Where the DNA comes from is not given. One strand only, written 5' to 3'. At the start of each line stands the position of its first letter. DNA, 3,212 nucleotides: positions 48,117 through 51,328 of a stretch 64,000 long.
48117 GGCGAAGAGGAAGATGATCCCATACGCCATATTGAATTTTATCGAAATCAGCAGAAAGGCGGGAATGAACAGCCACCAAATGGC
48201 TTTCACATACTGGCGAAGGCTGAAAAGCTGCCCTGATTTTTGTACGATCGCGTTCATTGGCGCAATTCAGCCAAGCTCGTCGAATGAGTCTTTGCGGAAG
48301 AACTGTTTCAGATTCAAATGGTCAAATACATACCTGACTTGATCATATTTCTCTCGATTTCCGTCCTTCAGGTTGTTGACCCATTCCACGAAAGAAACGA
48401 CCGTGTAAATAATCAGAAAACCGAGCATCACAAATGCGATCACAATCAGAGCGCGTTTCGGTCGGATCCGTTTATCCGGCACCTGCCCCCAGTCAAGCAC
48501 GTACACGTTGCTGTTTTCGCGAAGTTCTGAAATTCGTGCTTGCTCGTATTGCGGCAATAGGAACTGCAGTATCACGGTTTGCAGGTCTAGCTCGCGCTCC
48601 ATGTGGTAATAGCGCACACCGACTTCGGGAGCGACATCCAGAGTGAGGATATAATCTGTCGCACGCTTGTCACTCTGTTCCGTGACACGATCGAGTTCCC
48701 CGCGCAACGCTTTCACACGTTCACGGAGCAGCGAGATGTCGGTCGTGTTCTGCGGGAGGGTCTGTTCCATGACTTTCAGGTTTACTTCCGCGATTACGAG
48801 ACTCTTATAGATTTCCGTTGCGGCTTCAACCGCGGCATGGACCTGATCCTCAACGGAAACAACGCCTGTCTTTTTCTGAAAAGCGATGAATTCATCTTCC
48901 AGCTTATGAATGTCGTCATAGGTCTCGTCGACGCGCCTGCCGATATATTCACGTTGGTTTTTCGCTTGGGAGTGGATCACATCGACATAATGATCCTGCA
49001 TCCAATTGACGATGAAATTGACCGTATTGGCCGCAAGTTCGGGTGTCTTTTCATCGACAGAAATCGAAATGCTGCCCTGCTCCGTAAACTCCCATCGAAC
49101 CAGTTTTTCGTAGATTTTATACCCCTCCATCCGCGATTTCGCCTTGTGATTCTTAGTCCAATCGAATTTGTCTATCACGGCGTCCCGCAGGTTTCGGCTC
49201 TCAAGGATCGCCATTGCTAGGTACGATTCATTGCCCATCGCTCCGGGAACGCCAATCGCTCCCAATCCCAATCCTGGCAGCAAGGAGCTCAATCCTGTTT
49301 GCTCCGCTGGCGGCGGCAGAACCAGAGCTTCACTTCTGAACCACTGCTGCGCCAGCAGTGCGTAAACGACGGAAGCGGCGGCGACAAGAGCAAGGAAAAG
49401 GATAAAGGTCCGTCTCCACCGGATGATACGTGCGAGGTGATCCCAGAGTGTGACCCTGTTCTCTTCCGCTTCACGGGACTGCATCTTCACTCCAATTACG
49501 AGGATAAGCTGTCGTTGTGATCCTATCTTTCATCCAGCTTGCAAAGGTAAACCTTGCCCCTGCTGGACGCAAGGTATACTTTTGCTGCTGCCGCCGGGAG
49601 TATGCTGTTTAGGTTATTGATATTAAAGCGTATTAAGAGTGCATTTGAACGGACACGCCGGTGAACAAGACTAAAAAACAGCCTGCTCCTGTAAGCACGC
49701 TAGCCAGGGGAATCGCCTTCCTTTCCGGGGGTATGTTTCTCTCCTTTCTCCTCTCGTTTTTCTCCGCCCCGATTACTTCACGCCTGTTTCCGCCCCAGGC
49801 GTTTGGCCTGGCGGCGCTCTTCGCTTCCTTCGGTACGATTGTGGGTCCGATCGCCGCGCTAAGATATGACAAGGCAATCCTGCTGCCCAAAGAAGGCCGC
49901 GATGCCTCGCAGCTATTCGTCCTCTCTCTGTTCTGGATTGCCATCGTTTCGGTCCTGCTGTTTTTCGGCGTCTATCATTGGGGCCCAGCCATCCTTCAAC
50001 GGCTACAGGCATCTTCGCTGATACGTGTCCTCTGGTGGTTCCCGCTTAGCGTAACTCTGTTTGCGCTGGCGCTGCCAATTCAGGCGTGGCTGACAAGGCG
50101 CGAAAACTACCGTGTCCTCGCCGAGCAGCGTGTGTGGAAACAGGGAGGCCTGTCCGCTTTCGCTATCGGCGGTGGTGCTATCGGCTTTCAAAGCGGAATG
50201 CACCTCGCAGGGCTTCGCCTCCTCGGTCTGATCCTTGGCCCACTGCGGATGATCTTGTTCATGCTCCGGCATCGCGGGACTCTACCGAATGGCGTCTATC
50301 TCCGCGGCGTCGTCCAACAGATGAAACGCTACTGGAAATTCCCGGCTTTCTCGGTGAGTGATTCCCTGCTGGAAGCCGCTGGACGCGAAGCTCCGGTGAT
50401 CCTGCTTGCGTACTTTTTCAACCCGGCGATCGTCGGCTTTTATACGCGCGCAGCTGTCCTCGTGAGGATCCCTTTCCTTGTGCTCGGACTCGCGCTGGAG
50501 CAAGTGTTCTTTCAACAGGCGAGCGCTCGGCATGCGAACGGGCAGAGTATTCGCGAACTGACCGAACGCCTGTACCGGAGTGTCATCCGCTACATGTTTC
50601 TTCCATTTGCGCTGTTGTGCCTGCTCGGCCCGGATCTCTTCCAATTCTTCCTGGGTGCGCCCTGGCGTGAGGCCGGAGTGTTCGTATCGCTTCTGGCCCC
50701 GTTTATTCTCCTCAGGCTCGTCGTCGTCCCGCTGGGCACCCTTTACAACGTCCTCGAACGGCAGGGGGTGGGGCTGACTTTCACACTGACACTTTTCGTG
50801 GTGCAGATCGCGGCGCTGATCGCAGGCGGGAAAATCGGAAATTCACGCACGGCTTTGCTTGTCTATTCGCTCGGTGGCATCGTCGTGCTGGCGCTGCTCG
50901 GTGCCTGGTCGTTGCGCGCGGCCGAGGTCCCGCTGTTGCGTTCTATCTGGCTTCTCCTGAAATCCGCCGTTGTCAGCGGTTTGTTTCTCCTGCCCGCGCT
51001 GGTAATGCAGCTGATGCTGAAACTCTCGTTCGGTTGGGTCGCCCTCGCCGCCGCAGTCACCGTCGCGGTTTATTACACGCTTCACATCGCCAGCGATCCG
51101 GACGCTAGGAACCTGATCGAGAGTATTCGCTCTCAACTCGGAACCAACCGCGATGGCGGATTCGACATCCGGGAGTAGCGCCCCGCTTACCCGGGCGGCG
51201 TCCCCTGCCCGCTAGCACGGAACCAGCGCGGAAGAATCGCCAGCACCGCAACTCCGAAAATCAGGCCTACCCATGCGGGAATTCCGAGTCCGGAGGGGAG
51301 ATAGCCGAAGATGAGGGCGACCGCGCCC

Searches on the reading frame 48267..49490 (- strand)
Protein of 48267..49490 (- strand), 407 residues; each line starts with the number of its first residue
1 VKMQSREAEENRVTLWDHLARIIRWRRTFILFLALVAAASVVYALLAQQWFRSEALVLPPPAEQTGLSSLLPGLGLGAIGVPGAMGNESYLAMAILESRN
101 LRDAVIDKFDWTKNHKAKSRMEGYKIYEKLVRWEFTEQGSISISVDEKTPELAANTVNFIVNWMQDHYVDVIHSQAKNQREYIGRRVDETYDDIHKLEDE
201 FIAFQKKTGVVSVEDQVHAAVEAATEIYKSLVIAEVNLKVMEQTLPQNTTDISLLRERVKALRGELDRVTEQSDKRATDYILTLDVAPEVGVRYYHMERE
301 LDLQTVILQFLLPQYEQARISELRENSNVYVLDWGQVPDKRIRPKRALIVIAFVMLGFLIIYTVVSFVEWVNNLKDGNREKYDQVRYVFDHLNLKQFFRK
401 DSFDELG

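Call 91: search_protein_families(library=pfam, proteins=[window:48267-49490:-], max_evalue=0.00001)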
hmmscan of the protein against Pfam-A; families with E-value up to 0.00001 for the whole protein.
window:48267-49490:- (407 aa): 2 families
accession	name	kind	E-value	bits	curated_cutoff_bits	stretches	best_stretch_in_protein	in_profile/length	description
PF02706.20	Wzz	-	2.8e-08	34.4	25.5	1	19-108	9-90/91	Chain length determinant protein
PF13807.11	GNVR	-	3.1e-08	33.8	27.7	1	297-363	9-75/82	G-rich domain on putative tyrosine kinase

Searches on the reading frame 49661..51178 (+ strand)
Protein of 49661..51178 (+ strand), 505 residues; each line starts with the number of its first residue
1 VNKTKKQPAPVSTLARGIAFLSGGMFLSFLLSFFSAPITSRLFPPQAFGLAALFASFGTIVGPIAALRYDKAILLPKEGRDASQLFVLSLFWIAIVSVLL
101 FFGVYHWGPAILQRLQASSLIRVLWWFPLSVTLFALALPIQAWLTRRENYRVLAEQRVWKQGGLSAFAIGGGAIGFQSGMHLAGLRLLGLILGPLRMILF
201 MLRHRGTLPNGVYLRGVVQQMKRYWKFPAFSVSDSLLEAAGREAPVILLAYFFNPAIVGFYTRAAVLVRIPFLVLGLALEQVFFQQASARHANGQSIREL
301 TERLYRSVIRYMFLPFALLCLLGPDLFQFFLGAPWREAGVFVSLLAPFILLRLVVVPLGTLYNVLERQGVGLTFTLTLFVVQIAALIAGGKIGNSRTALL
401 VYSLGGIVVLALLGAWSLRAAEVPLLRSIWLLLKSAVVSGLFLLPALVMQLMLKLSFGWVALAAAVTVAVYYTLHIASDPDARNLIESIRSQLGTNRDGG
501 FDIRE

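Call 91: search_protein_families(library=pfam, proteins=[window:49661-51178:+], max_evalue=0.00001)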
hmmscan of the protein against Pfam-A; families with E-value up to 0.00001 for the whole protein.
window:49661-51178:+ (505 aa): 1 family
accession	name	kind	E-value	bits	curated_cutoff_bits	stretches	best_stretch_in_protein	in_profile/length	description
PF13440.11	Polysacc_synt_3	-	3.5e-16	59.7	23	1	40-338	3-291/293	Polysaccharide biosynthesis protein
